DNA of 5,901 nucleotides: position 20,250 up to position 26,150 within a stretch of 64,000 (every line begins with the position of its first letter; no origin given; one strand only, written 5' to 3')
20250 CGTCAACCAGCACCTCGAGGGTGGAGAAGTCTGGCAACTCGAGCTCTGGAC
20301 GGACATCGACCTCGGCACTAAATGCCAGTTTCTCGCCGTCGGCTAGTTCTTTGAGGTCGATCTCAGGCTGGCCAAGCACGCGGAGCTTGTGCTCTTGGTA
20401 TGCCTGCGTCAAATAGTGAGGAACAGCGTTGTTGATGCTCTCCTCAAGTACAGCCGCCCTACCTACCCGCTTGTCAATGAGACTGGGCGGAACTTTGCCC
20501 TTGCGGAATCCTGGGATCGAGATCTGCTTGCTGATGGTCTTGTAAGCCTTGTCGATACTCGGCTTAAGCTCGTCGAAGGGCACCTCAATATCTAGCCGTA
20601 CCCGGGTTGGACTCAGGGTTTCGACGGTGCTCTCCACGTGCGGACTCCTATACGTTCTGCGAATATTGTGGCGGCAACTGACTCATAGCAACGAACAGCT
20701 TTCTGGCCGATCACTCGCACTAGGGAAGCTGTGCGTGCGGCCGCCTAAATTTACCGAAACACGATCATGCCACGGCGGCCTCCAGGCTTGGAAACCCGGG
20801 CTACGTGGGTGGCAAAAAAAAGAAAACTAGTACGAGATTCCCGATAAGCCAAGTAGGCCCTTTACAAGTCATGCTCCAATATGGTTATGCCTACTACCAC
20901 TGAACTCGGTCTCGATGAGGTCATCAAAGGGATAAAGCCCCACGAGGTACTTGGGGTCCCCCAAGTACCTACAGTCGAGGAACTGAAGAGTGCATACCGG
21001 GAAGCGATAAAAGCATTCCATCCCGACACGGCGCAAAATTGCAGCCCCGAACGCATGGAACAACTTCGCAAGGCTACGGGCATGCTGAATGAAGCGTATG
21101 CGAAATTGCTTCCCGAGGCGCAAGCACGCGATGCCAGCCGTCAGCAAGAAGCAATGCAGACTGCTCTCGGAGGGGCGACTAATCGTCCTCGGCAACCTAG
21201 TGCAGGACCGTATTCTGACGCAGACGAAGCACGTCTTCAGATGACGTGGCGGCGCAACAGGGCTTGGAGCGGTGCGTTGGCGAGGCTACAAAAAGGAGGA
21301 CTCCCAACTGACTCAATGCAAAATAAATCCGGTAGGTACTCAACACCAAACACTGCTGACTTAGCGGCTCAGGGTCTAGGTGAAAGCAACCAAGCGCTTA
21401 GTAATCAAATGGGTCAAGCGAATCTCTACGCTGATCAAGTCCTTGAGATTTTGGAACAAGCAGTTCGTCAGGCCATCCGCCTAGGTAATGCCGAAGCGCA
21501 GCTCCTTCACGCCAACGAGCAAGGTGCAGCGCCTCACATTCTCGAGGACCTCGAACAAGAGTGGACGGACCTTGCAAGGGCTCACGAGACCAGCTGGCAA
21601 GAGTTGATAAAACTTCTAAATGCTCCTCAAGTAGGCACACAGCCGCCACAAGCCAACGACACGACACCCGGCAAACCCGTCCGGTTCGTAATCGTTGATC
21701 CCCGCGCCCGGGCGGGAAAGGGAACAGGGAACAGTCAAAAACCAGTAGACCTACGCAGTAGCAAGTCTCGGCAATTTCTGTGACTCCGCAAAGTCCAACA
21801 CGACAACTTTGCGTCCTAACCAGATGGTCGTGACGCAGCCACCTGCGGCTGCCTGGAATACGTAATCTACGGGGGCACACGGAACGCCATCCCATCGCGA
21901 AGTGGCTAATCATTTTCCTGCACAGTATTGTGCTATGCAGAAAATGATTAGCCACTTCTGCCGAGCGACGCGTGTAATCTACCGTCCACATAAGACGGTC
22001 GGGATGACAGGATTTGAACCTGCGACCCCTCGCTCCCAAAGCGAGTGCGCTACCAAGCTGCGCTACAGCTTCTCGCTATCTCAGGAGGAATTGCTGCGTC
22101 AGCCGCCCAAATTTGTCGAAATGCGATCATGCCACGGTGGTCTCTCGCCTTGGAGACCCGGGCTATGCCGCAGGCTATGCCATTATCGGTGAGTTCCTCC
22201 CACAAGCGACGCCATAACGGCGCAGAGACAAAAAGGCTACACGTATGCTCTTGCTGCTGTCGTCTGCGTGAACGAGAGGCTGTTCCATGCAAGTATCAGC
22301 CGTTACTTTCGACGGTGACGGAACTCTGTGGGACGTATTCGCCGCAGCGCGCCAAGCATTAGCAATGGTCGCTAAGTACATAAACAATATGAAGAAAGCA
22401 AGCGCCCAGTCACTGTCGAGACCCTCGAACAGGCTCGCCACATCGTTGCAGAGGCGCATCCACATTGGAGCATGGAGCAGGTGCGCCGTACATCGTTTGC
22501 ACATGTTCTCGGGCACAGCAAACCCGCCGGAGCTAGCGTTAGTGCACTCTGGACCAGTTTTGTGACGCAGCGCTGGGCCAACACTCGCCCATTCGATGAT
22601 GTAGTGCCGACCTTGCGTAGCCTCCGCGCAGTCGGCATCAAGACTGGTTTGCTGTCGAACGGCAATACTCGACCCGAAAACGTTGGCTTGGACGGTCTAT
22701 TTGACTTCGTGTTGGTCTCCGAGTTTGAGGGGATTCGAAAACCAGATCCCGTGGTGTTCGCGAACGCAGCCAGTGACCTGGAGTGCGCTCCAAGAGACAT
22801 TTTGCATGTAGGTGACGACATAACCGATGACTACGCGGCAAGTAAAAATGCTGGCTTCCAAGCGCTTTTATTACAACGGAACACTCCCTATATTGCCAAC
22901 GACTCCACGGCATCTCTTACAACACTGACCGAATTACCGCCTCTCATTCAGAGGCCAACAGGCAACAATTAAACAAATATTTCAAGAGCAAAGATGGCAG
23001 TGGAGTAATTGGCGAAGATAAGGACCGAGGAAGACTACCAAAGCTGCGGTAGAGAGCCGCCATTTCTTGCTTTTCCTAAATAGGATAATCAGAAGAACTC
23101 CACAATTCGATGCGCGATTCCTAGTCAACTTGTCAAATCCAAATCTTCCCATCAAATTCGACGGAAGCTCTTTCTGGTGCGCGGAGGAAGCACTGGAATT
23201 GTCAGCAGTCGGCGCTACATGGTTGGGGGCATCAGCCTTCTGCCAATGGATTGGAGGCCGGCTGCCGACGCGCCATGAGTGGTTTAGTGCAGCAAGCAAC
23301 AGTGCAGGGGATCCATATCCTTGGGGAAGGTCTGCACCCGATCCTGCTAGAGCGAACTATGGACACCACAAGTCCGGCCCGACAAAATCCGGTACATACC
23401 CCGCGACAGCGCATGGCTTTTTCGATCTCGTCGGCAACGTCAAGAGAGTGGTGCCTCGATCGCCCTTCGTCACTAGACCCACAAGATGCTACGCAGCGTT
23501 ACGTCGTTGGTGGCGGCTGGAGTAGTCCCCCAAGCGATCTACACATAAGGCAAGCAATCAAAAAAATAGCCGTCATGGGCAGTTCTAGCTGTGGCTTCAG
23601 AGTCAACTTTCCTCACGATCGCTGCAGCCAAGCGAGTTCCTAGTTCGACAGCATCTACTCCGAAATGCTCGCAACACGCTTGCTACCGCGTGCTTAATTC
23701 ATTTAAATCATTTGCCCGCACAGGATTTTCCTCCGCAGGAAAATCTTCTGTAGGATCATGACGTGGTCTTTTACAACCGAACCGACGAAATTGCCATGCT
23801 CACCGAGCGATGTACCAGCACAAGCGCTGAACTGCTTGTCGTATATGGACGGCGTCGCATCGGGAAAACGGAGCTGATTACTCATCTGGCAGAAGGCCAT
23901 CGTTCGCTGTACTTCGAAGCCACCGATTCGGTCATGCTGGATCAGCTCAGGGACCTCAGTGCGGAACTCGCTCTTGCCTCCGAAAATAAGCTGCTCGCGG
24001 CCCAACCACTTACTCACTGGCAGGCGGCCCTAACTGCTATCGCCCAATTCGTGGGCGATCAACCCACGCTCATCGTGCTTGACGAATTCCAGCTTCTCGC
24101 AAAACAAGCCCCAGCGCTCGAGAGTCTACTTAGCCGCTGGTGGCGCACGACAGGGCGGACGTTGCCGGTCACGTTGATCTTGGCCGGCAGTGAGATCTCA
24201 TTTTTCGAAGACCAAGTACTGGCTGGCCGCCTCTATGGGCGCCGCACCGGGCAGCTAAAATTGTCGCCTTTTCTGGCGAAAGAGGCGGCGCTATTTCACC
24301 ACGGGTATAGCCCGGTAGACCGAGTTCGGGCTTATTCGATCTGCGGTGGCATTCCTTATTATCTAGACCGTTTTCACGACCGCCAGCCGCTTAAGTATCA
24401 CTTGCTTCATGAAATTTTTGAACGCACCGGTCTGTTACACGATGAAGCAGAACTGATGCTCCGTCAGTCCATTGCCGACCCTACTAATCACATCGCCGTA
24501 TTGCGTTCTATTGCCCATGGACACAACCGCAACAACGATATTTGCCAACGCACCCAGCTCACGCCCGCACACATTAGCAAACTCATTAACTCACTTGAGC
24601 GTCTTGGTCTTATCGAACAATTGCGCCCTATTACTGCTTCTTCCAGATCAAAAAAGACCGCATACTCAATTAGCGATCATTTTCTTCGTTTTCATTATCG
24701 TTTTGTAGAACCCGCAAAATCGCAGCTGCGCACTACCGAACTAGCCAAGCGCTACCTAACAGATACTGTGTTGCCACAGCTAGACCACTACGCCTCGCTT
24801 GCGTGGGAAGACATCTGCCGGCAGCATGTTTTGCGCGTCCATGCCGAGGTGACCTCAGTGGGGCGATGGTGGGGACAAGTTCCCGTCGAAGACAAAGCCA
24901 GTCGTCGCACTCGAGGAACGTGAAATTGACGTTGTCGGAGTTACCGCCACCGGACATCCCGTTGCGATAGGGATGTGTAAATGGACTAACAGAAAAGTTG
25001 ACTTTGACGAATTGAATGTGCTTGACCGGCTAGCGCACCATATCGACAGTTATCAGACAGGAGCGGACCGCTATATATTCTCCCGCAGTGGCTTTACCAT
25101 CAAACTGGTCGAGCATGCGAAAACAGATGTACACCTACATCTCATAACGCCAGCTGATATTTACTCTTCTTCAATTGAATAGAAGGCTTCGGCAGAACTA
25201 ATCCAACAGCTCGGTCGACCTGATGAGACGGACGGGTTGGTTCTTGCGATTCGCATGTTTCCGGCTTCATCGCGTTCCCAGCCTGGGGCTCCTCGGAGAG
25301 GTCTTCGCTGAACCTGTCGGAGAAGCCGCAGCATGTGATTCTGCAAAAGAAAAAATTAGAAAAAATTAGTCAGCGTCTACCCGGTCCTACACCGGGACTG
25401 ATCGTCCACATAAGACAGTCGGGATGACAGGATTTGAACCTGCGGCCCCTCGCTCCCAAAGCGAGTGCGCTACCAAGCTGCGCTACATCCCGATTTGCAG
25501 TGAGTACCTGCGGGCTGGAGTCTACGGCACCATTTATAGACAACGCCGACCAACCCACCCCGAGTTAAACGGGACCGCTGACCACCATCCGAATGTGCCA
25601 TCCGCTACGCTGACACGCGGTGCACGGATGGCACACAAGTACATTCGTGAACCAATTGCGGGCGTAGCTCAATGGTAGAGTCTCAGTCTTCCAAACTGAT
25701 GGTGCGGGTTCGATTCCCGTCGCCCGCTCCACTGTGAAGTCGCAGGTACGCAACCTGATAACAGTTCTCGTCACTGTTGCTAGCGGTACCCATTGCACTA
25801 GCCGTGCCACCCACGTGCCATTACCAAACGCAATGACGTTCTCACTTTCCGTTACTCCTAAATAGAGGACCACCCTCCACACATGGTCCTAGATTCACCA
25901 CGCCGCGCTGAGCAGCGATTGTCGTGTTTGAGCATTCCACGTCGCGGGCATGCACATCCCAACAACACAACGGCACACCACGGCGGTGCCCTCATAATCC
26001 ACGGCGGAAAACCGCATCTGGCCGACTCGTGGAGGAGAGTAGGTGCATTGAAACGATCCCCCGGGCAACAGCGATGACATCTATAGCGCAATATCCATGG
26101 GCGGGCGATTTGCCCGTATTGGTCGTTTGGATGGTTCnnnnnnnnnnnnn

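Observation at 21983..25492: Decayed genomic island at tRNA-Pro bounded by an 85-bp direct repeat carrying a truncated tRNA copy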

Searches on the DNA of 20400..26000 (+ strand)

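Call 20: search_rna_families(source=window, start=20400, end=26000, threshold=evalue, max_evalue=1, show_alignments=3)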
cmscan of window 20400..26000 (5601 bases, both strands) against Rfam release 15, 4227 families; matches with E-value up to 1: 5.
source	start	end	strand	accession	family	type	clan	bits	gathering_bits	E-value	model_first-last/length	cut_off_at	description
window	25658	25728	+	RF00005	tRNA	Gene; tRNA;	CL00001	72.1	29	7.4e-15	1-71/71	no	tRNA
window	25419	25492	-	RF00005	tRNA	Gene; tRNA;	CL00001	68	29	9.6e-14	1-71/71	no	tRNA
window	22005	22067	-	RF00005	tRNA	Gene; tRNA;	CL00001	47.7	29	3.7e-08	6-65/71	no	tRNA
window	21899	21959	-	RF04110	MIR5084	Gene; miRNA;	-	27.6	110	0.044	1-122/122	no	MIR5084 microRNA precursor family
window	21897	21961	+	RF03638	mir-1537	Gene; miRNA;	-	25.2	63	0.095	1-61/61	no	mir-1537 microRNA precursor family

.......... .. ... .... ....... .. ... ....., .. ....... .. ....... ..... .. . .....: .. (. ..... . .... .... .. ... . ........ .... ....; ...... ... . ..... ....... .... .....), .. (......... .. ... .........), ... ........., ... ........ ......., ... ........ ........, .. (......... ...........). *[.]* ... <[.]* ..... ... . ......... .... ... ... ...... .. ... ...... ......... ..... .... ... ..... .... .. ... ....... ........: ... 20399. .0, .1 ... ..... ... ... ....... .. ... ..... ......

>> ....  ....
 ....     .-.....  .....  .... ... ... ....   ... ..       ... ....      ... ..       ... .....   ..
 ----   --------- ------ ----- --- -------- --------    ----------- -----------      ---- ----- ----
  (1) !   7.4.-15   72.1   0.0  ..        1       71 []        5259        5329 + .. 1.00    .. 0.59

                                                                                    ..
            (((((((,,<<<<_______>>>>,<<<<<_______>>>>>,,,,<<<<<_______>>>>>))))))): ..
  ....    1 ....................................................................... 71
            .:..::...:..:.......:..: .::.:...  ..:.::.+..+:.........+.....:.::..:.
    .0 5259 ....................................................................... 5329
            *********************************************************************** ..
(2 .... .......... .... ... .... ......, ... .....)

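Call 64: search_dna_similar(query=window:20638-25417:+, collection=plasmids, mode=distant, max_rows=15)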
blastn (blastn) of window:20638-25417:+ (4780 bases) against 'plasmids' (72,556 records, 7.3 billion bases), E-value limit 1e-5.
Records with a match: 202; places in all: 235; records where one place covers at least 80% of the query: 0.
Best place of each record, by identity: 95-99% 1; 80-90% 195; 60-80% 6.
By first word of the organism name: Priestia 52; Bacillus 26; Escherichia 8; Bifidobacterium 6; Klebsiella 6; Salmonella 6; Streptomyces 4; Peribacillus 4; Listeria 4; Paracoccus 4; and 49 more.
By predicted mobility (MOB-suite, as given by PLSDB): non-mobilizable 186; mobilizable 14; conjugative 2.
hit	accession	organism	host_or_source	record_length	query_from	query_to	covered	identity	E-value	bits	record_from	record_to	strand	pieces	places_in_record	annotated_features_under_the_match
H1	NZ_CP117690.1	Priestia megaterium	ginseng,Single cell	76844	1349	1438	2%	84.4%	8e-16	95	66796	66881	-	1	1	none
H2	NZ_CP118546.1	Priestia aryabhattai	Pure isolate,soil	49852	1347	1429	2%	86.7%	3e-15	94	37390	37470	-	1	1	none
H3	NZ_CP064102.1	Priestia aryabhattai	cell culture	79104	1349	1429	2%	87.7%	7e-17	99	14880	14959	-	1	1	none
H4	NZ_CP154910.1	Bacillus safensis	-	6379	1349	1429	2%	86.4%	2e-16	98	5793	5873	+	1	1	record has no annotation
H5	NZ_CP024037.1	Priestia aryabhattai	single cell,enriched culture of compost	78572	1349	1429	2%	86.4%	3e-15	94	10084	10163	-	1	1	none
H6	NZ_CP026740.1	Priestia megaterium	Sporobolus anglicus,cell ...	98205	1349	1429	2%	86.4%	3e-15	94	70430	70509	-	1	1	none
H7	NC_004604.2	Priestia megaterium QM B1551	-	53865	1349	1429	2%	86.4%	3e-15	94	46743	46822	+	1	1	none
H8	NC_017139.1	Priestia megaterium WSH-002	-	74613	1349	1429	2%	86.4%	3e-15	94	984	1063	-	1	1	none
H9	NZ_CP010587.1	Priestia megaterium Q3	-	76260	1349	1429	2%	86.4%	3e-15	94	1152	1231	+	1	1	none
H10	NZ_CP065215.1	Priestia megaterium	mulberry,cell culture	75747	1349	1429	2%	86.4%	3e-15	94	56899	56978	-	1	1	none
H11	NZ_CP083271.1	Priestia aryabhattai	cell culture,mangrove sediment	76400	1349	1429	2%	86.4%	3e-15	94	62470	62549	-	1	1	none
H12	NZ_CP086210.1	Priestia sp. J2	single cell,Peanut field soil,Peanut ...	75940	1349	1429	2%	86.4%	3e-15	94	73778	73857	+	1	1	none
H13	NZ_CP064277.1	Priestia megaterium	cell culture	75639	1349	1429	2%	86.4%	3e-15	94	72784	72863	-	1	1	none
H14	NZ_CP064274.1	Priestia megaterium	cell culture,Zoo anteater area soil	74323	1349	1429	2%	86.4%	3e-15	94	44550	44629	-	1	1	none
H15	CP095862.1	Bacillus sp. H8-1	Lettuce,cell culture,soil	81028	1349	1429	2%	86.4%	3e-15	94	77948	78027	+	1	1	none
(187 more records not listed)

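Call 65: search_dna_similar(query=window:20638-25417:+, collection=phages, mode=distant, max_rows=15)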
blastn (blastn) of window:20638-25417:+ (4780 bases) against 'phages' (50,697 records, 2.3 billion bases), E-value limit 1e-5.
Records with a match: 625; places in all: 630; records where one place covers at least 80% of the query: 0.
Best place of each record, by identity: 90-95% 14; 80-90% 575; 60-80% 36.
By first word of the organism name: Mycobacterium 222; Escherichia 65; Synechococcus 62; Enterococcus 52; Streptomyces 48; Vibrio 24; Bacillus 13; Acinetobacter 12; Shigella 12; Stenotrophomonas 9; and 33 more.
By host as written in the record: Mycobacterium smegmatis mc2 155 164; Mycobacterium smegmatis mc#155 34; - 29; Escherichia coli 24; Streptomyces griseus ATCC 10137 18; Vibrio harveyi BAA-1116 16; Enterococcus faecalis 15; Streptomyces lividans JI 1326 14; and 145 more.
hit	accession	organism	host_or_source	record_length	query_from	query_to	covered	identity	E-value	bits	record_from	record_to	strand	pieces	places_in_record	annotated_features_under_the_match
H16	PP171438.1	Streptomyces phage Ankus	soil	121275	1361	1447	2%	79.1%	2e-10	75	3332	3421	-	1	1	record has no annotation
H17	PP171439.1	Streptomyces phage Byblos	soil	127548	1361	1446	2%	79.8%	9e-10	74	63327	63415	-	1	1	record has no annotation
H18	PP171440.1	Streptomyces phage DekoNeimoidia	soil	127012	1361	1446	2%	79.8%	9e-10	74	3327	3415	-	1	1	record has no annotation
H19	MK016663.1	Synechococcus phage S-H68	Synechococcus sp. LTWRED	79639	1361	1438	2%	85.9%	1e-14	91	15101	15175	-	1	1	none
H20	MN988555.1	Rhizobium phage RHph_I1_6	Rhizobium phaseoli I1_6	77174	1355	1430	2%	84.2%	5e-13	84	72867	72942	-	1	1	tRNA-Pro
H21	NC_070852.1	Rhizobium phage RHph_I1_6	Rhizobium phaseoli I1_6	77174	1355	1430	2%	84.2%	5e-13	84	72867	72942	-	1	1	tRNA-Pro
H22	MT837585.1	Bacteriophage sp.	human fecal samples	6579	1361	1432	2%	88.9%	3e-16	95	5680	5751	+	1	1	record has no annotation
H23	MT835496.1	Bacteriophage sp.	human fecal samples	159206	1359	1432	2%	86.5%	1e-14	90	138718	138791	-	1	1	record has no annotation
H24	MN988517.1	Rhizobium phage RHph_N38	Rhizobium phaseoli BRASIL5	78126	1355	1430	2%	82.9%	2e-11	80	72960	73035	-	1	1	tRNA-Pro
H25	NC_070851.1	Rhizobium phage RHph_N38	Rhizobium phaseoli BRASIL5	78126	1355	1430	2%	82.9%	2e-11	80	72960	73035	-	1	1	tRNA-Pro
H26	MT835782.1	Bacteriophage sp.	human fecal samples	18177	1361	1430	1%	90.0%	3e-16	96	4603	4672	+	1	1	record has no annotation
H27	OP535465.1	Synechococcus phage S-CREM1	Synechococcus sp. CB0101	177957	1361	1430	1%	90.0%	3e-16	96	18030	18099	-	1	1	tRNA-Pro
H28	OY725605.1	Siphoviridae sp. ctl617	-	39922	1359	1432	2%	85.1%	5e-13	85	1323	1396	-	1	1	tRNA-Pro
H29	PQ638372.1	Synechococcus phage WH25-B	Synechococcus sp. WH 7803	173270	1362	1430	1%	91.3%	2e-17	99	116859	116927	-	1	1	tRNA-Pro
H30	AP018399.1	Xanthomonas phage XacN1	Xanthomonas citri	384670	1360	1430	1%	87.3%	4e-14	89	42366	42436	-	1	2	tRNA-Pro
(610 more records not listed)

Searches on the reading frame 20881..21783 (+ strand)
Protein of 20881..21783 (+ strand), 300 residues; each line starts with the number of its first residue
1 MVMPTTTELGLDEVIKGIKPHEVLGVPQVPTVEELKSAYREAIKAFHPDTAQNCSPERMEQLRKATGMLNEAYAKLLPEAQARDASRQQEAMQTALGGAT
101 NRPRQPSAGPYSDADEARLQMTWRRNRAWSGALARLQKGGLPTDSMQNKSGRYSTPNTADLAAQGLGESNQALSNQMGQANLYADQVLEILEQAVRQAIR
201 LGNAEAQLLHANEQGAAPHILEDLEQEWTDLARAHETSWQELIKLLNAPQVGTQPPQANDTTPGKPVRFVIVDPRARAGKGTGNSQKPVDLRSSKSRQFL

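Call 9: search_protein_families(library=pfam, proteins=[window:20881-21783:+], max_evalue=0.01)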
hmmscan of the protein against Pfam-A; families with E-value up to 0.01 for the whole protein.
window:20881-21783:+ (300 aa): 1 family
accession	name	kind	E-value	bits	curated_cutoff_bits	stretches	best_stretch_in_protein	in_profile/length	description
PF00226.36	DnaJ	-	1.7e-07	31.7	27.8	1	20-71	2-55/63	DnaJ domain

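Call 24: find_encoding_contigs(protein=window:20881-21783:+, flank=10000, max_places=10)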
Protein window:20881-21783:+ (300 aa): no gene with exactly this product is on record in the collection.

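Call 41: find_homologous_proteins(query=window:20881-21783:+, max_evalue=0.001)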
Query window:20881-21783:+ (300 aa): 1 proteins with E <= 0.001 among 4206 candidates.
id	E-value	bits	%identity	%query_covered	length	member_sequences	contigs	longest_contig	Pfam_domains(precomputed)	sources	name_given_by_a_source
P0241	2.3e-191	652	100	99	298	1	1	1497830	PF00226.37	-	-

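Call 42: find_encoding_contigs(protein=P0241, flank=10000, max_places=10)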
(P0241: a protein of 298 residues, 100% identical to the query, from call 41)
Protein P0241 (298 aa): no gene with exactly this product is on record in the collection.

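Call 54: search_protein_families(library=padloc, proteins=[window:20887-21783:+], max_evalue=0.01)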
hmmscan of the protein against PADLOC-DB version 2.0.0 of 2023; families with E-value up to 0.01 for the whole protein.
window:20887-21783:+ (298 aa): 0 families

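Call 55: search_protein_families(library=phrogs, proteins=[window:20887-21783:+], max_evalue=0.01)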
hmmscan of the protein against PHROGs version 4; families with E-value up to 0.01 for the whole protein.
window:20887-21783:+ (298 aa): 5 families
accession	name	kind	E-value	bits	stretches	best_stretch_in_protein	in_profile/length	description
phrog_14336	-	unknown function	6.8e-05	23.3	1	18-79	6-61/363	-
phrog_9210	-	unknown function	0.00024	21.8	1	17-68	150-200/204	-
phrog_13942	-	unknown function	0.00084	19.7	1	9-83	8-80/336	-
phrog_31004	-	unknown function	0.0083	17.4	0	19-63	4-50/156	-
phrog_2778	-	unknown function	0.0094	16.7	0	21-71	40-90/239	-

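Call 56: search_protein_families(library=ncbifam, proteins=[window:20887-21783:+], max_evalue=0.01)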
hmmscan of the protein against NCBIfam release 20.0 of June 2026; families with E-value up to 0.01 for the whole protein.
window:20887-21783:+ (298 aa): 7 families
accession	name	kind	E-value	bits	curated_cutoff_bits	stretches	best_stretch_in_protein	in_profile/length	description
TIGR02349.1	DnaJ_bact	equivalog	1.4e-06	27.9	377.2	1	20-74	4-60/354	molecular chaperone DnaJ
NF010892.0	PRK14299.1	equivalog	7.3e-05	22.1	392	1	20-103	8-84/291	chaperone protein DnaJ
NF010885.0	PRK14292.1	equivalog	0.00024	20.2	585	1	19-70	5-57/371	chaperone protein DnaJ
NF008035.0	PRK10767.1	subfamily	0.00026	20.1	338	1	19-82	7-64/374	molecular chaperone DnaJ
NF050028.1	CldAdptActJ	equivalog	0.0012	19.3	150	1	19-82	5-67/93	cold adaptation protein ActJcold adaptation protein ActJ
NF006948.0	PRK09430.1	equivalog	0.0018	17.9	162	1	20-74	204-260/267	co-chaperone DjlA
NF010874.0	PRK14281.1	equivalog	0.0067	15.6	619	0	19-77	6-59/397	chaperone protein DnaJ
